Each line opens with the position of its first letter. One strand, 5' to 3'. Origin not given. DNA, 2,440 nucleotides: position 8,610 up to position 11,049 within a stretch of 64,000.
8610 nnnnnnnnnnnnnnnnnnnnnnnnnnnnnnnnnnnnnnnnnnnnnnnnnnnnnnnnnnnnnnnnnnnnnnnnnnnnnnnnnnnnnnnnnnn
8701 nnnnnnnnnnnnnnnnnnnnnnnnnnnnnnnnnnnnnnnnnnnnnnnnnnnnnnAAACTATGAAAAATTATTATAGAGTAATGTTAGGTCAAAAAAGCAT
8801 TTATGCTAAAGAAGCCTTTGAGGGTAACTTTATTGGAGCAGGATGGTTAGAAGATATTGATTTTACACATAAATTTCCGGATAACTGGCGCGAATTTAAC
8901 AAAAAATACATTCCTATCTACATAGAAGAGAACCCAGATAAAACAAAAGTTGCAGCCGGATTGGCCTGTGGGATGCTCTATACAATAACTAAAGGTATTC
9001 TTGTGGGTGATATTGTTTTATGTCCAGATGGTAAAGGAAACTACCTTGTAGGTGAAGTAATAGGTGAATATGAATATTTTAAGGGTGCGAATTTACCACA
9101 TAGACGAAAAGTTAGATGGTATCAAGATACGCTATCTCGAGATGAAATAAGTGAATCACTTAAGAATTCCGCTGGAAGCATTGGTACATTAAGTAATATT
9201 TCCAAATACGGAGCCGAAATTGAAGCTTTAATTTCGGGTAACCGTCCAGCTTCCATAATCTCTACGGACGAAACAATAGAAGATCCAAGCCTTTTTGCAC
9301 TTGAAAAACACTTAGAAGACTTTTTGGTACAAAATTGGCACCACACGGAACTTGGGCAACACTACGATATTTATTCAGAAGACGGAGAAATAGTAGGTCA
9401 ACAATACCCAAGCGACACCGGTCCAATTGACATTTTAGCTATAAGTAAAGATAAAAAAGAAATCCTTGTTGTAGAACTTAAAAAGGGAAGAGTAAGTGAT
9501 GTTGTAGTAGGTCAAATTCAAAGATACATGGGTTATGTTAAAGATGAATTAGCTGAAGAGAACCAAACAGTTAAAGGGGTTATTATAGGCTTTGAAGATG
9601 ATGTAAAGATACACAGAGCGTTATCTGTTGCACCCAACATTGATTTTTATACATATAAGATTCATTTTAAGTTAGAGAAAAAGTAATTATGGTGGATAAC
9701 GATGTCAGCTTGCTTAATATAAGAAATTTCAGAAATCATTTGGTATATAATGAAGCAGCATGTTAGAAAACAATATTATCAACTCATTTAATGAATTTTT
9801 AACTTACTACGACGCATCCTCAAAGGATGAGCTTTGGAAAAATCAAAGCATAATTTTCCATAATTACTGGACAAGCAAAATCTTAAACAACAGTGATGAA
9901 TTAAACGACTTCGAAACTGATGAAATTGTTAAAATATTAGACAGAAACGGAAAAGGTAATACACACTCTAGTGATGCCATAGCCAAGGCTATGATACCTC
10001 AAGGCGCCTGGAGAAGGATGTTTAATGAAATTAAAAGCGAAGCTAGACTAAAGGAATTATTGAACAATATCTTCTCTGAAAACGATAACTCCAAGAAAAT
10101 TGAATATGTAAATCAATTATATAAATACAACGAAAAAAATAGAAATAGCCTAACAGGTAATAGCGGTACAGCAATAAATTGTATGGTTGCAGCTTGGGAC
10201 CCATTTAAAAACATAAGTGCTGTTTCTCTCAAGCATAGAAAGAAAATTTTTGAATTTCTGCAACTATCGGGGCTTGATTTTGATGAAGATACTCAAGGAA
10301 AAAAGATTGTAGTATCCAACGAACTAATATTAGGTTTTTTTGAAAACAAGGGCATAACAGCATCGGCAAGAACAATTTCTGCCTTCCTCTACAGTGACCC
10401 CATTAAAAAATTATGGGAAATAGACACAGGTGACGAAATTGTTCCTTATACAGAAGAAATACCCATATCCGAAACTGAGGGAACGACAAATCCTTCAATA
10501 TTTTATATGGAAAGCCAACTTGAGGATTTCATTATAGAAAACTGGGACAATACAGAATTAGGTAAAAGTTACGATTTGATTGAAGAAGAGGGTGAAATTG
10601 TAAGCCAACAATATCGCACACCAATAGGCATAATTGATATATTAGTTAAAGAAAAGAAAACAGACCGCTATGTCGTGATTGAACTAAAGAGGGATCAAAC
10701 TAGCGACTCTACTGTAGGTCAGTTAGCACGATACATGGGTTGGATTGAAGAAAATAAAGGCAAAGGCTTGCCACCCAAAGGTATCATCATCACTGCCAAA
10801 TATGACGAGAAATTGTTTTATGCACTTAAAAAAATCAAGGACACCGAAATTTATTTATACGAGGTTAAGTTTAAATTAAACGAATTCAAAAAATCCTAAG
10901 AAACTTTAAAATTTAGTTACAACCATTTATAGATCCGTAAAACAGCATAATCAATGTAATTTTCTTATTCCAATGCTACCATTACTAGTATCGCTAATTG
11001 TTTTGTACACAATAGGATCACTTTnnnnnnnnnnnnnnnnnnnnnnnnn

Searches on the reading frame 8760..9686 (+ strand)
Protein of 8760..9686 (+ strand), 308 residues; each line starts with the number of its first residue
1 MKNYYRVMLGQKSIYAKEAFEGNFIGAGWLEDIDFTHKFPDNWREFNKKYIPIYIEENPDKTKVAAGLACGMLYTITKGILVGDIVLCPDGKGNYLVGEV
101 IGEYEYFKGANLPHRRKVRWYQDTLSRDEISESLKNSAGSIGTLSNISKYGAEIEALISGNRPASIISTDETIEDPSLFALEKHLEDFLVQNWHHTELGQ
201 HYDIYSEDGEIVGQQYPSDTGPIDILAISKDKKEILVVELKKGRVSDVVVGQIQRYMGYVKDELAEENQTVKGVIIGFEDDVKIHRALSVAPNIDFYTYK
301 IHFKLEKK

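Call 8: search_protein_families(library=pfam, proteins=[window:8760-9686:+], max_evalue=0.01)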
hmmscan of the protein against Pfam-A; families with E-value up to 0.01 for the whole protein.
window:8760-9686:+ (308 aa): 3 families
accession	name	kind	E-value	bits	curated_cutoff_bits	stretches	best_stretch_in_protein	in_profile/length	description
PF01939.22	NucS_C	-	1.8e-07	31.6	24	1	200-276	11-84/124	Endonuclease NucS C-terminal domain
PF06250.17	YhcG_C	-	6.9e-06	26.4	32.5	1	182-289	21-129/157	YhcG PDDEXK nuclease domain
PF08587.17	UBA_2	-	0.0049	17.3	23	0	246-266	2-22/45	Ubiquitin associated domain (UBA)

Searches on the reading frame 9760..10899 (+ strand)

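Call 8: search_protein_families(library=pfam, proteins=[window:9760-10899:+], max_evalue=0.01)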
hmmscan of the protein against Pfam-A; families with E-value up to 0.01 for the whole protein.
window:9760-10899:+ (379 aa): 3 families
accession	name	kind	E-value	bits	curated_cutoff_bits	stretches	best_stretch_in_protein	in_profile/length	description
PF01939.22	NucS_C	-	3.6e-12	46.8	24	1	269-347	11-87/124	Endonuclease NucS C-terminal domain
PF06250.17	YhcG_C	-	1.6e-08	35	32.5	1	249-362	19-134/157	YhcG PDDEXK nuclease domain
PF13588.12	HSDR_N_2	-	0.0016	18.9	25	1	273-329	23-78/110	Type I restriction enzyme R protein N terminus (HSDR_N)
